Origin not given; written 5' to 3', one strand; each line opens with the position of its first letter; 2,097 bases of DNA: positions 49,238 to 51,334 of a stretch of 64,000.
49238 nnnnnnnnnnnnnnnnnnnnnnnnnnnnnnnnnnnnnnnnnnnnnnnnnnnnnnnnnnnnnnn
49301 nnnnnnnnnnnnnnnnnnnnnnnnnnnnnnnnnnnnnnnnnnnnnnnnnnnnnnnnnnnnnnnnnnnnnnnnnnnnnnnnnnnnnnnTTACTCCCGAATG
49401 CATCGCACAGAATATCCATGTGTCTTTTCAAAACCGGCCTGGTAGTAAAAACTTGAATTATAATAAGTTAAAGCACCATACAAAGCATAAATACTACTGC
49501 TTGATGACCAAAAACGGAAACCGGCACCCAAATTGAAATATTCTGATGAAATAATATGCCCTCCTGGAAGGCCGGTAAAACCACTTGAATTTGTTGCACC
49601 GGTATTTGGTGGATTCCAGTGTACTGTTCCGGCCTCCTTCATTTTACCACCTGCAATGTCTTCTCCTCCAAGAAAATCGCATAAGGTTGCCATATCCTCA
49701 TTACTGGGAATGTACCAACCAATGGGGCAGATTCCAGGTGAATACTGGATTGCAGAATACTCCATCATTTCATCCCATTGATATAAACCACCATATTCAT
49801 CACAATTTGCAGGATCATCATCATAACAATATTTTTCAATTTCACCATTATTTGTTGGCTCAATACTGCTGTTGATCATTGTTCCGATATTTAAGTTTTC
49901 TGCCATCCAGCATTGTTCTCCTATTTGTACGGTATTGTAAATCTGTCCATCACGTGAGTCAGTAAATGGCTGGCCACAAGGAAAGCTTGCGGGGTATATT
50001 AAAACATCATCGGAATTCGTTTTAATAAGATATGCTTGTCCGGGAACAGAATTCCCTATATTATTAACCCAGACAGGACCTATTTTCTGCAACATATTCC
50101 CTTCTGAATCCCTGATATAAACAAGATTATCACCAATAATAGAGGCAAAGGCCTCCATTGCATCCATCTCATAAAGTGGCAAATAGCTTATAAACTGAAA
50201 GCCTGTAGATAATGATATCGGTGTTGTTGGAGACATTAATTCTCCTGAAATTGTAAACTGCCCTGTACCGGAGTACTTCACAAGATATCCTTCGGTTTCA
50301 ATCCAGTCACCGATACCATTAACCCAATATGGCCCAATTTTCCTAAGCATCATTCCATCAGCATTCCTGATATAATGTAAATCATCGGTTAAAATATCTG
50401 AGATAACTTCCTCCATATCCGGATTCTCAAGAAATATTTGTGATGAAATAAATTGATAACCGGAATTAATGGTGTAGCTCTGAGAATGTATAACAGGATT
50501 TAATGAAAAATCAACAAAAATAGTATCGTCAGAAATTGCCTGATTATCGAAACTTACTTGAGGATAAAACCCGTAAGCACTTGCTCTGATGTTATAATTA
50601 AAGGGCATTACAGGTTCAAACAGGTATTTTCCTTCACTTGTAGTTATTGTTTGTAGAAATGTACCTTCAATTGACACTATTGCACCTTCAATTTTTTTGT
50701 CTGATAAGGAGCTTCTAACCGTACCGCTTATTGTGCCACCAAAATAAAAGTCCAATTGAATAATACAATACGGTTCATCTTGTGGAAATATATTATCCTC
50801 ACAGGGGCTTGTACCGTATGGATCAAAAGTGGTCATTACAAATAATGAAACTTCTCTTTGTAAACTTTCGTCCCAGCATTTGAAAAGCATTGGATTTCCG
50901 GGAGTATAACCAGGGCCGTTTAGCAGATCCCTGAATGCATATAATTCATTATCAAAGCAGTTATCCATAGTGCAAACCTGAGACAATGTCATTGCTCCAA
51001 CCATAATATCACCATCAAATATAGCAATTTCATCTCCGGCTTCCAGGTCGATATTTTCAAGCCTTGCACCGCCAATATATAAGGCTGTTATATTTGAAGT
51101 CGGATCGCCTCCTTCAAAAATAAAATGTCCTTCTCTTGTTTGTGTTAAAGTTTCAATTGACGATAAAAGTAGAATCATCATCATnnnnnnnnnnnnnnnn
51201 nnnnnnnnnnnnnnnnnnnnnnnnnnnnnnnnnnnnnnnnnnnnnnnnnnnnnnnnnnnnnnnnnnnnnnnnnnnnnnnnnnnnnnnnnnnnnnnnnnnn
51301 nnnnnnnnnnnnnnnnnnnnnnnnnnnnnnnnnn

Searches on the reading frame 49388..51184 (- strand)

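Call 10: search_protein_families(library=pfam, proteins=[window:49388-51184:-], max_evalue=0.01)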
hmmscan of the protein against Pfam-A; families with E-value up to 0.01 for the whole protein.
window:49388-51184:- (598 aa): 4 families
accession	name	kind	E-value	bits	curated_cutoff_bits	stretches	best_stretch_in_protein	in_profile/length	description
PF09603.15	Fib_succ_major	-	1.1e-29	104.4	33.9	1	419-597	1-187/187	Fibrobacter succinogenes major domain (Fib_succ_major)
PF13620.12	CarboxypepD_reg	-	2.9e-11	44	32.3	1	151-219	1-74/82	Carboxypeptidase regulatory-like domain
PF13715.12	CarbopepD_reg_2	-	9.8e-08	32.4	32.2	1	152-210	1-59/88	CarboxypepD_reg-like domain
PF07603.17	Lcl_C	-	0.0022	18.7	34.9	1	466-597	20-117/117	Lcl C-terminal domain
